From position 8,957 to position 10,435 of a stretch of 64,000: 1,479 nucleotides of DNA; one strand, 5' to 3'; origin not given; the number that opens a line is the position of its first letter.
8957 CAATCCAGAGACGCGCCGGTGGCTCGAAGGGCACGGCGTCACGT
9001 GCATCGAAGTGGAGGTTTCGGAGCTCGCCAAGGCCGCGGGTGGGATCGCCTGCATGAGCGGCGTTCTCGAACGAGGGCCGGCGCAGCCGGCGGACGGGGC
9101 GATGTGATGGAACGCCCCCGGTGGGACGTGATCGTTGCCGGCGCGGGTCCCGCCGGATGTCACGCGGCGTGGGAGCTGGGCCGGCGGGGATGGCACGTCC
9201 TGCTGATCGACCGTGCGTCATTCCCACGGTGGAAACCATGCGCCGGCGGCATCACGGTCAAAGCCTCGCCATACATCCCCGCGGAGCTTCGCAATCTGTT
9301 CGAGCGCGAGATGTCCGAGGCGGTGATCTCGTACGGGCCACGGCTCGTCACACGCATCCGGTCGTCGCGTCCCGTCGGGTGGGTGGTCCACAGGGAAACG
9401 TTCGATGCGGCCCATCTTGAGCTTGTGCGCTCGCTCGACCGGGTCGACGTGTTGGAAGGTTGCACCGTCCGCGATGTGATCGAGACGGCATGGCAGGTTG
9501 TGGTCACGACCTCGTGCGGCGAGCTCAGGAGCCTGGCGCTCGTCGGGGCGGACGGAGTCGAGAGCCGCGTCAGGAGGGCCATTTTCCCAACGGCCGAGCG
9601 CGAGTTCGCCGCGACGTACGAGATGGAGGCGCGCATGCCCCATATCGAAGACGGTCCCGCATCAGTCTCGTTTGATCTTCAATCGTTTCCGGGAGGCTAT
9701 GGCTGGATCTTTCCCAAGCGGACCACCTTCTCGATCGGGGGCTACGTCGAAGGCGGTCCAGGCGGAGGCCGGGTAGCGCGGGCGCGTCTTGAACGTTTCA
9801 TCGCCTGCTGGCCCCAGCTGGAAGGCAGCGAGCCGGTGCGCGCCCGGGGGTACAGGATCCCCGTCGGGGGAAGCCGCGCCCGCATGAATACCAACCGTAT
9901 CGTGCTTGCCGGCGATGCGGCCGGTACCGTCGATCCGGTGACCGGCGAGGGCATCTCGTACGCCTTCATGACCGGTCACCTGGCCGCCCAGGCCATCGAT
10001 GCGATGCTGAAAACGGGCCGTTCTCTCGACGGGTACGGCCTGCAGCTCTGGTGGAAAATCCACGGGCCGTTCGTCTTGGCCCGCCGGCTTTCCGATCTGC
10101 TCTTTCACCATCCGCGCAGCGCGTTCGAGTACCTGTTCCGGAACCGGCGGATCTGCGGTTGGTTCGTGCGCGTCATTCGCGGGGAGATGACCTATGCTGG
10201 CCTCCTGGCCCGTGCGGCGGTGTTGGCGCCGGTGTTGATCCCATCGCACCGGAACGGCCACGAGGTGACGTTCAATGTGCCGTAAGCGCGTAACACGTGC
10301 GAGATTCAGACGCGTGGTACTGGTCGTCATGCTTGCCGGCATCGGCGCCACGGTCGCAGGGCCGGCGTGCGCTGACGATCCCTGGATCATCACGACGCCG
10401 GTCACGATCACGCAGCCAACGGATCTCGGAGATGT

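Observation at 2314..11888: Seven-gene translationally coupled operon resembling an archaeal/Chloroflexi-type polyprenyl-phosphate glycosylation module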

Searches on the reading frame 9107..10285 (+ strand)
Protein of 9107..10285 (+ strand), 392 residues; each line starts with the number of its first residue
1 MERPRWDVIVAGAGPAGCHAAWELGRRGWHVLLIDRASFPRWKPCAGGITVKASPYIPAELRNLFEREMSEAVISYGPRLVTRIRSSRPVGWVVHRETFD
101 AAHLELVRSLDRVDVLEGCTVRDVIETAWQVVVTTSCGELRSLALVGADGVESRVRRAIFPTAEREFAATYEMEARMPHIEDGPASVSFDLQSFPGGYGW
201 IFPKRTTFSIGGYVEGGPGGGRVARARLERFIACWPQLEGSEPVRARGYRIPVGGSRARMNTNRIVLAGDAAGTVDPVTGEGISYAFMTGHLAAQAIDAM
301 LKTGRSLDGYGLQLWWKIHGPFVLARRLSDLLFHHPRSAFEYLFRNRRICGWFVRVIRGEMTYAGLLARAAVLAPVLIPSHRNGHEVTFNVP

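Call 5: search_protein_families(library=pfam, proteins=[window:9107-10285:+], max_evalue=0.01)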
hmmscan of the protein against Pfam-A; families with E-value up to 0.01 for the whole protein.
window:9107-10285:+ (392 aa): 12 families
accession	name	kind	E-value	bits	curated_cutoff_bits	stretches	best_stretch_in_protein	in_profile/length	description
PF01494.25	FAD_binding_3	-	4.3e-13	49.6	22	2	6-49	2-45/349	FAD binding domain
PF01266.30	DAO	-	9e-10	39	27.9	1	7-41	1-35/353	FAD dependent oxidoreductase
PF01134.28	GIDA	-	6.4e-07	29.2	22.1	1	7-148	1-147/391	Glucose inhibited division protein A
PF05834.18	Lycopene_cycl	-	1.5e-06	28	23.4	1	7-37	1-33/380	Lycopene cyclase protein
PF12831.13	FAD_oxidored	-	4.4e-06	26.7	27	1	7-136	1-129/416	FAD dependent oxidoreductase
PF13450.12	NAD_binding_8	-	8.6e-05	23.2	21.9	1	10-38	1-29/68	NAD(P)-binding Rossmann-like domain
PF07992.20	Pyr_redox_2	-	0.00032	20.7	26.1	1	7-45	2-41/291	Pyridine nucleotide-disulphide oxidoreductase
PF00890.30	FAD_binding_2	-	0.00043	20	20.4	1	7-38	1-32/414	FAD binding domain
PF03486.20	HI0933_like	-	0.00052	20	50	1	7-38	2-33/244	HI0933-like protein Rossmann domain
PF22578.2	GGR_cat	-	0.0022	18.2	27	1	178-232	11-68/88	Geranylgeranyl reductase catalytic domain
PF01946.23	Thi4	-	0.0051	16.5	26.2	1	6-37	18-50/235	Thi4 family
PF13738.12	Pyr_redox_3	-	0.0052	16.5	30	0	9-37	1-30/305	Pyridine nucleotide-disulphide oxidoreductase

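Call 6: search_protein_families(library=ncbifam, proteins=[window:9107-10285:+], max_evalue=0.01)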
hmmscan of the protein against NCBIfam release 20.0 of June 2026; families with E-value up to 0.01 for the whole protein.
window:9107-10285:+ (392 aa): 80 families (the best 25 are shown)
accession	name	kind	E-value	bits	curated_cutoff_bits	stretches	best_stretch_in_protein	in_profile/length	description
TIGR02032.1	GG-red-SF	subfamily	3.2e-57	194.5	158.8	1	6-297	1-297/297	geranylgeranyl reductase family protein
TIGR02023.1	BchP-ChlP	subfamily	1.1e-34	120.1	343.3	1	7-323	2-325/388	geranylgeranyl diphosphate reductase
NF041080.1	DGGGPL_reductase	equivalog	1.1e-21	77.3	580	1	5-304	1-318/447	digeranylgeranylglycerophospholipid reductase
NF049967.1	QhpG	equivalog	9.2e-21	74.2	240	1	8-303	1-292/423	flavin-dependent monooxygenase QhpG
NF045655.1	MkRedMenJ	equivalog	3.7e-20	72.2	700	1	6-332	5-346/406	menaquinone reductase MenJ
TIGR02028.1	ChlP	equivalog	2e-17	63.1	505.3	1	139-307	146-314/398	geranylgeranyl reductase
NF041160.1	DGGPL_Thplmales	equivalog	6.8e-16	58.2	780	1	6-297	4-310/396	digeranylgeranylglycerophospholipid reductase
TIGR01988.1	Ubi-OHases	subfamily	8.7e-15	54.4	224.65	3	87-159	97-171/387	ubiquinone biosynthesis hydroxylase, UbiH/UbiF/VisC/COQ6 family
NF041385.1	Dggglyphlred_Halo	equivalog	1.5e-13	50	700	2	190-341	198-363/405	digeranylgeranylglycerophospholipid reductase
NF005313.0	PRK06847.1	subfamily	2e-13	50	372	1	93-165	103-175/375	hypothetical protein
NF006593.0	PRK09126.1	equivalog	3.3e-13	49.3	420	2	6-40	5-39/393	5-demethoxyubiquinol-8 5-hydroxylase UbiM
NF005566.0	PRK07236.1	subfamily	3.8e-12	45.8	333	2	5-168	6-169/386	hypothetical protein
NF004780.0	PRK06126.1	subfamily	4.4e-12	45.1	445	1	5-46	8-49/552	hypothetical protein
NF008519.0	PRK11445.1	equivalog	4.7e-12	45.8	303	1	5-297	3-300/355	FAD-binding protein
NF004829.0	PRK06183.1-3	subfamily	1.6e-11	43.6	390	1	4-38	7-41/520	bifunctional 3-(3-hydroxy-phenyl)propionate/3-hydroxycinnamic acid hydroxylase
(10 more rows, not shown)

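Call 22: search_solved_structures(query=window:9107-10285:+, max_evalue=0.00001)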
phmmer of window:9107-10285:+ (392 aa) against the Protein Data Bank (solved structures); distinct sequences matched with E-value up to 0.00001: 14.
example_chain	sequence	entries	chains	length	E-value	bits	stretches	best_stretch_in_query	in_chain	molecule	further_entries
4opt_A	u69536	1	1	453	1e-17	67.5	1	180-305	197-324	Conserved Archaeal protein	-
4opl_A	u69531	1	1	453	1e-17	67.5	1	180-305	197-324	Conserved Archaeal protein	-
4opg_A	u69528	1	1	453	5.5e-17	65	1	185-305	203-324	Conserved Archaeal protein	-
3atq_A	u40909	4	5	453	5.6e-17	65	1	185-305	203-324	Conserved Archaeal protein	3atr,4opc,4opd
4opu_A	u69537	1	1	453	5.7e-17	65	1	185-305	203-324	Conserved Archaeal protein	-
4opi_A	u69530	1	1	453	3.8e-16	62.3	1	185-305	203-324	Conserved Archaeal protein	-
3oz2_A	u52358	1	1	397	8.9e-16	61.1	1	5-301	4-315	Digeranylgeranylglycerophospholipid reductase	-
7koe_C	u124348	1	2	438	1.2e-08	37.6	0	5-51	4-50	Electron transfer flavoprotein-quinone oxidoreductase FixC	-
8zop_A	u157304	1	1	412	4.9e-08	35.5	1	5-300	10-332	Halogenase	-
5xgv_A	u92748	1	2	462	4.4e-07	32.4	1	8-284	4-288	PyrE3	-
3e1t_A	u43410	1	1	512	7.8e-07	31.6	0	6-43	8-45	Halogenase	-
6sw2_A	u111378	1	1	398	2.6e-06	29.9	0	221-308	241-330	Probable FAD-dependent monooxygenase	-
2x3n_A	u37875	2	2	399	2.7e-06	29.8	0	221-308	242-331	PROBABLE FAD-DEPENDENT MONOOXYGENASE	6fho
6sw1_A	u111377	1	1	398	3.3e-06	29.5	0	221-308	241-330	Probable FAD-dependent monooxygenase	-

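Call 80: search_solved_structures(query=window:9107-10285:+, max_evalue=1e-12, show_alignments=5)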
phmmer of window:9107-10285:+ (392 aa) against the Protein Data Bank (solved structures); distinct sequences matched with E-value up to 1e-12: 7.
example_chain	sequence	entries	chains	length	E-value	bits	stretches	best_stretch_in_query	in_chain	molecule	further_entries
4opt_A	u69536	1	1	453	1e-17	67.5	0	180-305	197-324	Conserved Archaeal protein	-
4opl_A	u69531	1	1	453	1e-17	67.5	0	180-305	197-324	Conserved Archaeal protein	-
4opg_A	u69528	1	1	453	5.5e-17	65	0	185-305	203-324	Conserved Archaeal protein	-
3atq_A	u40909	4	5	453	5.6e-17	65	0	185-305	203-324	Conserved Archaeal protein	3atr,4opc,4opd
4opu_A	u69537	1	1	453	5.7e-17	65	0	185-305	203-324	Conserved Archaeal protein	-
4opi_A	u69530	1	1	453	3.8e-16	62.3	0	185-305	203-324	Conserved Archaeal protein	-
3oz2_A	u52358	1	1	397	8.9e-16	61.1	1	5-301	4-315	Digeranylgeranylglycerophospholipid reductase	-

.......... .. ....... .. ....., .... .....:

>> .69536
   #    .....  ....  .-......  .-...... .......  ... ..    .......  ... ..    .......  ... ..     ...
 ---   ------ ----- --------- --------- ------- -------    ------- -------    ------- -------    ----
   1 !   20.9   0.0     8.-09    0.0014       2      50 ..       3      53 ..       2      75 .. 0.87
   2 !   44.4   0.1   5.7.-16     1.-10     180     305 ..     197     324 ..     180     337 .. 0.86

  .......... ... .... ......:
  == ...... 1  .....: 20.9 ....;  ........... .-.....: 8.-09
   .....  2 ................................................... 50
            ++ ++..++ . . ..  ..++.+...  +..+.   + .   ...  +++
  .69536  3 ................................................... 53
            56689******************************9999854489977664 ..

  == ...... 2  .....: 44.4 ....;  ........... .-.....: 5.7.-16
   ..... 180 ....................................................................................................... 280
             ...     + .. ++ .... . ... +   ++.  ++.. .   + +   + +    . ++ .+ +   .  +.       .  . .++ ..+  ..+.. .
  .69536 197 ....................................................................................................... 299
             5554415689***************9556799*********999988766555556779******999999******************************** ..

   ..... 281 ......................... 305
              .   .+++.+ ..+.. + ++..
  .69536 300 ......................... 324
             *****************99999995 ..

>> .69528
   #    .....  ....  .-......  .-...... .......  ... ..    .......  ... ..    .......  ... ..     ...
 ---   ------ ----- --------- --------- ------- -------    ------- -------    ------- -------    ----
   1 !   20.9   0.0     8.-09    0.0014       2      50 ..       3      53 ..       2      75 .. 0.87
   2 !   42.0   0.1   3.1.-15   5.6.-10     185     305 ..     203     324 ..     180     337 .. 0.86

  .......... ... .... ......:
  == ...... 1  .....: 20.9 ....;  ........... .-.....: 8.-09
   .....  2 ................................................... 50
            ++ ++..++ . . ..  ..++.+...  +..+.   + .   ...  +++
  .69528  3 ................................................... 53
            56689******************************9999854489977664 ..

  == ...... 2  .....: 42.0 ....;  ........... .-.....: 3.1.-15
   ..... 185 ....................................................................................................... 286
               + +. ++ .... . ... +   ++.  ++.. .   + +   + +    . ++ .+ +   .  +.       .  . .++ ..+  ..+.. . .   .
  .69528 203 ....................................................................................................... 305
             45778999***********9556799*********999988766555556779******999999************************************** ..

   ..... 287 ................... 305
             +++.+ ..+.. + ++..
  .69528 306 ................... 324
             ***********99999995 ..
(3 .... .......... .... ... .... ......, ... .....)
